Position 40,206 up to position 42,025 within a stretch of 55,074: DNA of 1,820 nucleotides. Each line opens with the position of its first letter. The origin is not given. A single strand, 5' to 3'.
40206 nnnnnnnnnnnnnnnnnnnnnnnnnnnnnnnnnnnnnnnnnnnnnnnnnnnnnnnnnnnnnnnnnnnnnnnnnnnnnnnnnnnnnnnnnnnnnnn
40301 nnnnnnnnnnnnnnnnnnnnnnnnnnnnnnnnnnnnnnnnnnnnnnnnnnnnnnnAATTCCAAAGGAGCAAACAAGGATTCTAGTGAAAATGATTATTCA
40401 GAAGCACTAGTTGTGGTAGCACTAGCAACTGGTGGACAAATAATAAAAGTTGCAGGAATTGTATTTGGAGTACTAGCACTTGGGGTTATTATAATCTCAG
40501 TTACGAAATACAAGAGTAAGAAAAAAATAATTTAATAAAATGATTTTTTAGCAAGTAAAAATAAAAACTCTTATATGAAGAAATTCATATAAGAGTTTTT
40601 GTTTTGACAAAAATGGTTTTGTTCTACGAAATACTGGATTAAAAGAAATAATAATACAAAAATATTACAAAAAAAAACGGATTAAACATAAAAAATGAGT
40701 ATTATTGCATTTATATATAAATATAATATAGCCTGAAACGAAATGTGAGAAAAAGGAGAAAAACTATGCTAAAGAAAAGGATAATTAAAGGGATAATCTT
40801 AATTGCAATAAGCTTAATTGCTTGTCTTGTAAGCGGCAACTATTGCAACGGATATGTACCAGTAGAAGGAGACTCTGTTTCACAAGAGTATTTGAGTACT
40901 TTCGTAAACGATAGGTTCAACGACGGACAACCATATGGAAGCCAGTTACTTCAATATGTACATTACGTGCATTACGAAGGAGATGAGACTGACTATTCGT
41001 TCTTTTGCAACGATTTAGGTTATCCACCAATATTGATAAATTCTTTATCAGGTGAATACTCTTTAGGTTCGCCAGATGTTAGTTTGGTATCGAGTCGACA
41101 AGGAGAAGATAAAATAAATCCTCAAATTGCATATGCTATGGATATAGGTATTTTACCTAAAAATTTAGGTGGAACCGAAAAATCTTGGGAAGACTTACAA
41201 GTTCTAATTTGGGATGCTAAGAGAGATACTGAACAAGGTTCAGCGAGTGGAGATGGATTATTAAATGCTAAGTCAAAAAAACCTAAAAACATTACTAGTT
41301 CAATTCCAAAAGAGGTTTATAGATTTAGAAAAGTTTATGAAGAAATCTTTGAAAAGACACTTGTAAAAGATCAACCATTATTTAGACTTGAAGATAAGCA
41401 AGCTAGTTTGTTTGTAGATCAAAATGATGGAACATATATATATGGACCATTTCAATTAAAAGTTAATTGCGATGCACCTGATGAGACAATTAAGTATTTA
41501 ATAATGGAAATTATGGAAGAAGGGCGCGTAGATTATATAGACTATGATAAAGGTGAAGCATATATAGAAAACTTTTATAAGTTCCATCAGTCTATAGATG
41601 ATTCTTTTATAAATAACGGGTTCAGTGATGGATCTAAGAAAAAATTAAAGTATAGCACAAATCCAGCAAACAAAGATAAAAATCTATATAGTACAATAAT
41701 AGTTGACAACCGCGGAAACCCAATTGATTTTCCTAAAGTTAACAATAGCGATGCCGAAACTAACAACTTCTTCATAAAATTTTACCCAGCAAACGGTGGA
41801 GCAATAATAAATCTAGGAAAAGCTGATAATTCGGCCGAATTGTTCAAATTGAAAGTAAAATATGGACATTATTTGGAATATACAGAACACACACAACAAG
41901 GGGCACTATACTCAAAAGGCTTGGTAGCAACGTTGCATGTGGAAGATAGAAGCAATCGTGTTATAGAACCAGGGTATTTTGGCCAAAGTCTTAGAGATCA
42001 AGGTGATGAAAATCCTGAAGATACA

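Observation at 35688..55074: Tandem, diverged duplication of a two-gene giant surface-protein module (A1-B1, A2-B2)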

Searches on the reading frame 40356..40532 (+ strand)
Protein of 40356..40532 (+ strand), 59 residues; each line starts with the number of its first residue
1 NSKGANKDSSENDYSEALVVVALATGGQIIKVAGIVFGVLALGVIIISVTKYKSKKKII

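Call 67: search_protein_families(library=ncbifam, proteins=[window:40356-40532:+], max_evalue=10)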
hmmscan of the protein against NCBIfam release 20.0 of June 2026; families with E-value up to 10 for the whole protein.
seq(59 aa): 0 families

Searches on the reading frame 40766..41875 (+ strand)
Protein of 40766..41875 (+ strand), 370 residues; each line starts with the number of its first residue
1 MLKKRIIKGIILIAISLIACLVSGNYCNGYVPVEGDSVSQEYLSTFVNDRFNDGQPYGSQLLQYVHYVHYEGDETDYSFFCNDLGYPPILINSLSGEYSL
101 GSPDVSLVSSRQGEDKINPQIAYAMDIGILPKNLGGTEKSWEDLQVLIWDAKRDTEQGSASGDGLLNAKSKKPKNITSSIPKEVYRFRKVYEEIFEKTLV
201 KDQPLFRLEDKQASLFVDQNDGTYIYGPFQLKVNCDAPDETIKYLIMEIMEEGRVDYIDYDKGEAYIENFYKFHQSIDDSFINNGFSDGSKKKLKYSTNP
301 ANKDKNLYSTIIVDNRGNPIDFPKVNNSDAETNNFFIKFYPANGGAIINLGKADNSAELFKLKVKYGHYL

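Call 39: search_solved_structures(query=A4, max_evalue=10, show_alignments=2)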
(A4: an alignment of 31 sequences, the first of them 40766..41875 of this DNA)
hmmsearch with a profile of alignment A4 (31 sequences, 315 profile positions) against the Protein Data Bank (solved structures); distinct sequences matched with E-value up to 10: 0.

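Call 40: search_protein_families(library=pfam, alignment_id=A4, max_evalue=1)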
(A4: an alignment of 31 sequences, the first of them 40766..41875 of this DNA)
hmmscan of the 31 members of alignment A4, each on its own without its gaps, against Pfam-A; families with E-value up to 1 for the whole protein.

A. member 1, window:40766-41875:+ (370 aa): 0 families

B. families by the number of members that match (of 31 scanned): 15 families
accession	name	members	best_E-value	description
PF16586.11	DUF5060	1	0.024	Domain of unknown function (DUF5060)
PF21499.3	DYN1_lid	1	0.037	DYN1, AAA+ ATPase lid domain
PF05961.16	Chordopox_A13L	1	0.041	Chordopoxvirus A13L protein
PF13150.11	TraL_transposon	1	0.042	Conjugative transposon protein TraL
PF25685.1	Skunalike_TailTerm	1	0.044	Skunalikevirus tail terminator protein family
PF19290.4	PmbA_TldD_2nd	1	0.048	PmbA/TldA metallopeptidase central domain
PF11325.14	DUF3127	1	0.048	Domain of unknown function (DUF3127)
PF23919.1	DUF7258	1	0.056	Domain of unknown function (DUF7258)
PF22509.2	CARDS-D2_trefoil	1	0.08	CARDS D2, beta trefoil domain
PF24431.1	DUF7554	1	0.081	Family of unknown function (DUF7554)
PF12347.13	HJURP_C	1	0.14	Holliday junction regulator protein family C-terminal repeat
PF02289.21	MCH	1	0.15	Cyclohydrolase (MCH)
PF00165.29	HTH_AraC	1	0.2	Bacterial regulatory helix-turn-helix proteins, AraC family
PF07997.16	DUF1694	1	0.25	Protein of unknown function (DUF1694)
PF02369.22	Big_1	1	0.99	Bacterial Ig-like domain (group 1)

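Call 85: search_protein_families(library=ncbifam, proteins=[window:40766-41875:+], max_evalue=10)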
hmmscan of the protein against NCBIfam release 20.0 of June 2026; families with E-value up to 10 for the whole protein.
window:40766-41875:+ (370 aa): 0 families
